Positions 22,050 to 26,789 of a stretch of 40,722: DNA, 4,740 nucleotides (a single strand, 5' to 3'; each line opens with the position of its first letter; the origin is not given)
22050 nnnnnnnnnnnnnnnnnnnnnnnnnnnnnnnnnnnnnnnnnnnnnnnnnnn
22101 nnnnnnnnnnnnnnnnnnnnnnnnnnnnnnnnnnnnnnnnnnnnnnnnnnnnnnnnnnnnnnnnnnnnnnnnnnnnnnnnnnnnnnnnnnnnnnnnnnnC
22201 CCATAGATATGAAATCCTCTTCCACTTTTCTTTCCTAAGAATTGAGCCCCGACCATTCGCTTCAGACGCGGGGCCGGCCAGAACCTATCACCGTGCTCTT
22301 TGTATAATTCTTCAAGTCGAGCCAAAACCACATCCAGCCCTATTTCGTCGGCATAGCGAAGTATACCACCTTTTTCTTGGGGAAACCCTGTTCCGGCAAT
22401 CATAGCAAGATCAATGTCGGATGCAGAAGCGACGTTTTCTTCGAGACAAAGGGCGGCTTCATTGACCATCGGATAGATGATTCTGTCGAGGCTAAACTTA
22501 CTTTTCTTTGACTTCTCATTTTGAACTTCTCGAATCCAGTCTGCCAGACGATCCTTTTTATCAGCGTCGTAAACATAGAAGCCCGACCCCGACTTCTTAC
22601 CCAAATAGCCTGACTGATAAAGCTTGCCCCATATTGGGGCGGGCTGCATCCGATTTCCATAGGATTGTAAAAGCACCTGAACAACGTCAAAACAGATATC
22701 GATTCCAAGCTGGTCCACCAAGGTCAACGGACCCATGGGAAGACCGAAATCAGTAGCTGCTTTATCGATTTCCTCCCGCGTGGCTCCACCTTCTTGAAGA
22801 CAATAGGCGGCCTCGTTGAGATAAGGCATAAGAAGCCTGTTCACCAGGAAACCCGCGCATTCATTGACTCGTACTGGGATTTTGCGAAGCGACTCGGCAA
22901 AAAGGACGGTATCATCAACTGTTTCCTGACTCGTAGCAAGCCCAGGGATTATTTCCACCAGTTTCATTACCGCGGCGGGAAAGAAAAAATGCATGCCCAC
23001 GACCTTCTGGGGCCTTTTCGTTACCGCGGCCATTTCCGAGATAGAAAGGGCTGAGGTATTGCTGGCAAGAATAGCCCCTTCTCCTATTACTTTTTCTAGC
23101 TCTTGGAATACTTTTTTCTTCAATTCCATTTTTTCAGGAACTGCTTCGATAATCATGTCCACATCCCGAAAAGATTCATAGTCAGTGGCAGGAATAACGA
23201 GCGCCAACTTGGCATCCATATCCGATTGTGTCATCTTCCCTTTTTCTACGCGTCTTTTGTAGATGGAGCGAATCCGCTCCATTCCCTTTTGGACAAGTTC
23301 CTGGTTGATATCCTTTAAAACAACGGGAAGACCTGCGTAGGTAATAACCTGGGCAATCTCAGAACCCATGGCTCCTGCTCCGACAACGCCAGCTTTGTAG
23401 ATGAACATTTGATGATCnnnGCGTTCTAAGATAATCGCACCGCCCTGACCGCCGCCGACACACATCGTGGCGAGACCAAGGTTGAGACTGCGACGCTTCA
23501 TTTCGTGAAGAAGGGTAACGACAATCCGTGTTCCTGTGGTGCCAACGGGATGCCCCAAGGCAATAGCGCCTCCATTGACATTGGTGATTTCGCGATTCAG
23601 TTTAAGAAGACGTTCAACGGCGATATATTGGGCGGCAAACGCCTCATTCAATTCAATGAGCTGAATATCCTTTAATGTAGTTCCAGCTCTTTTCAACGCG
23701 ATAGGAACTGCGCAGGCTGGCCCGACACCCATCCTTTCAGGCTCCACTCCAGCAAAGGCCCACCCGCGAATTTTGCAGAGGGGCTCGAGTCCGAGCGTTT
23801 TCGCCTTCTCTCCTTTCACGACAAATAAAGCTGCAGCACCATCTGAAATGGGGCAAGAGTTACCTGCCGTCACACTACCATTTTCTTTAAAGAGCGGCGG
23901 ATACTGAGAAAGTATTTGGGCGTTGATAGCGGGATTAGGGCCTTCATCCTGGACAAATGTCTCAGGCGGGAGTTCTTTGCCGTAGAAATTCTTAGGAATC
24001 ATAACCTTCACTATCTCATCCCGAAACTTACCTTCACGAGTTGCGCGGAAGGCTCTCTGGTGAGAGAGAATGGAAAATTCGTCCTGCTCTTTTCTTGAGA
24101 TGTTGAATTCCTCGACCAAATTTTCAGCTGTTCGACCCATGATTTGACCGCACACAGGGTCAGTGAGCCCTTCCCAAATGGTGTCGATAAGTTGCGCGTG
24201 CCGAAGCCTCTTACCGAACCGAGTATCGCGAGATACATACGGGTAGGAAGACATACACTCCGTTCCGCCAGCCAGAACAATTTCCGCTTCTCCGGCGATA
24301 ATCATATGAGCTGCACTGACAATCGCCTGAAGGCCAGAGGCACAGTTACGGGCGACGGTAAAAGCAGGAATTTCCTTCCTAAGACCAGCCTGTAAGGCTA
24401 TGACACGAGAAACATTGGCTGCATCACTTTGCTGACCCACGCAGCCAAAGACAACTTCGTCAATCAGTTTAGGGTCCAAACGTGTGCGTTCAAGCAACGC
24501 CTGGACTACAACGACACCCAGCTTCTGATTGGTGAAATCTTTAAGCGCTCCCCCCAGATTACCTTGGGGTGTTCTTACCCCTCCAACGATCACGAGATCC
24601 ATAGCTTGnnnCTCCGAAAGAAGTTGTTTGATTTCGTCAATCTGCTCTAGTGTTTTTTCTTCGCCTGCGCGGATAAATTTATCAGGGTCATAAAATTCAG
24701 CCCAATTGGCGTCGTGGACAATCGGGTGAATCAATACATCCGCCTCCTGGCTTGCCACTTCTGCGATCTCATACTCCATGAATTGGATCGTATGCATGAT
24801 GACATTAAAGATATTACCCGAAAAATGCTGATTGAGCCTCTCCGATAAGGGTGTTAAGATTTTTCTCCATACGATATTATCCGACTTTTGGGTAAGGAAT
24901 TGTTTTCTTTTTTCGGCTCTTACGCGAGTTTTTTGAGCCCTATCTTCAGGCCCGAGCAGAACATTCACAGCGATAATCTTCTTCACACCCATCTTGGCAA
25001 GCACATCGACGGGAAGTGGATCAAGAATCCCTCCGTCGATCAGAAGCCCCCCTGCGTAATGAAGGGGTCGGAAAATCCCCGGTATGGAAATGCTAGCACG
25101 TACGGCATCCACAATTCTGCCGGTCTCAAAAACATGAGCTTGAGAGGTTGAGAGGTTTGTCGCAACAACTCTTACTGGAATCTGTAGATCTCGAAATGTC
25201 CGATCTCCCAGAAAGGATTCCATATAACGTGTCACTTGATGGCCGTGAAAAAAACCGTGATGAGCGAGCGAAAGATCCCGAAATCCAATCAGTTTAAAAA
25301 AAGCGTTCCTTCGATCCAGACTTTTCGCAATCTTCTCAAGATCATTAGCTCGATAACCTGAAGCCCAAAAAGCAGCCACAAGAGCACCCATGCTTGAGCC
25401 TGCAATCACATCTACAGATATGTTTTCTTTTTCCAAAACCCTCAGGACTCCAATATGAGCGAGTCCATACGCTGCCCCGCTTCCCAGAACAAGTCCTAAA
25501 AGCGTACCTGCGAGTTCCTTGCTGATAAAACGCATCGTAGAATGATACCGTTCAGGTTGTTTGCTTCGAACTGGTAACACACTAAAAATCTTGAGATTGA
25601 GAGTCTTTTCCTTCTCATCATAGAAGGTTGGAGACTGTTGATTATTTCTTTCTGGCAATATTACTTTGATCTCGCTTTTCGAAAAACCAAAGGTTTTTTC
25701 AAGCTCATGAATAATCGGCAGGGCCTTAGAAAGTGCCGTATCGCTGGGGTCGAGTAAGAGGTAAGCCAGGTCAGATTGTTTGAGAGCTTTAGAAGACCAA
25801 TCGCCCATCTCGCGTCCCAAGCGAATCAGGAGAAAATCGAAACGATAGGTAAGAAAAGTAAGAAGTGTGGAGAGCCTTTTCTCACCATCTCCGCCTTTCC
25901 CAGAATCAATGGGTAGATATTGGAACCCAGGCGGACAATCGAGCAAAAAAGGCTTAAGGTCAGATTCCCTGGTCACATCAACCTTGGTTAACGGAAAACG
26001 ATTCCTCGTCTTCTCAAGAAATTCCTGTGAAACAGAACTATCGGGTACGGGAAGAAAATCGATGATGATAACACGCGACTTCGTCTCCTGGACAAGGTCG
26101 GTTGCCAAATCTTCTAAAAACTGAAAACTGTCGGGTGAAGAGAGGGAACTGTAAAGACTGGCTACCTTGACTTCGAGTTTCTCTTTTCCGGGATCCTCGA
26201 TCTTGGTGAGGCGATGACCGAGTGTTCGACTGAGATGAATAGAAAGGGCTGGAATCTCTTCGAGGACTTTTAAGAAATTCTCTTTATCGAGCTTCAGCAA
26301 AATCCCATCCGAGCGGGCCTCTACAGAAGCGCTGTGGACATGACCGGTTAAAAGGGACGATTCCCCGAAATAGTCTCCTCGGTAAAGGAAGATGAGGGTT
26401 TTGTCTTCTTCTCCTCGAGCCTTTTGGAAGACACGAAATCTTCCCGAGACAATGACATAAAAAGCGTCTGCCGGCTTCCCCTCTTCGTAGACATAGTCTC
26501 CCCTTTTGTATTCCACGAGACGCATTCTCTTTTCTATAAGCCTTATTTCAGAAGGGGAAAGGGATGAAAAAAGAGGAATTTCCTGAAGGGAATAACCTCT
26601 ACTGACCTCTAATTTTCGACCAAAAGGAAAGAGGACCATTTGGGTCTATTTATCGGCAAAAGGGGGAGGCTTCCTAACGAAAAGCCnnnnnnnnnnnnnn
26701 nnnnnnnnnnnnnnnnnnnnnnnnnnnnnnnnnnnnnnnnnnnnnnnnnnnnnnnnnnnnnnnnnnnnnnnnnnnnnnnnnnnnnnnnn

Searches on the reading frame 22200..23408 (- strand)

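Call 62: search_protein_families(library=pfam, proteins=[window:22200-23408:-], max_evalue=0.00001)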
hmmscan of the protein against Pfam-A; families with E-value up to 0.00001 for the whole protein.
window:22200-23408:- (403 aa): 2 families
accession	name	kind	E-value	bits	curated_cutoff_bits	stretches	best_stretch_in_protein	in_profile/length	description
PF02737.24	3HCDH_N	-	4.9e-65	219.2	22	1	5-184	1-180/180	3-hydroxyacyl-CoA dehydrogenase, NAD binding domain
PF00725.27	3HCDH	-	1.1e-50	170.5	22.1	2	186-280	1-97/97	3-hydroxyacyl-CoA dehydrogenase, C-terminal domain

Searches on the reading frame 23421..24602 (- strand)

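Call 62: search_protein_families(library=pfam, proteins=[window:23421-24602:-], max_evalue=0.00001)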
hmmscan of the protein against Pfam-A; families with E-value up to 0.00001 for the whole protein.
window:23421-24602:- (394 aa): 2 families
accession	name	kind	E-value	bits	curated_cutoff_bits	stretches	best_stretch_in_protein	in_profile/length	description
PF00108.29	Thiolase_N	-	3.4e-77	259.8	26.4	1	4-263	2-258/260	Thiolase, N-terminal domain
PF02803.24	Thiolase_C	-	2e-46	157.1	27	1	273-394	2-123/123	Thiolase, C-terminal domain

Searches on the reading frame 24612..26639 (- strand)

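Call 62: search_protein_families(library=pfam, proteins=[window:24612-26639:-], max_evalue=0.00001)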
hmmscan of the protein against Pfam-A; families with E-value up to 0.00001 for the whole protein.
window:24612-26639:- (676 aa): 2 families
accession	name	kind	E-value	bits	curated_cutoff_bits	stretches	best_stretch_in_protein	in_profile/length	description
PF01734.28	Patatin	-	8.5e-35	121.1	27.7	1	383-547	1-190/191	Patatin-like phospholipase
PF00027.35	cNMP_binding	-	5.9e-22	77.9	27.5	1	42-127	2-87/89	Cyclic nucleotide-binding domain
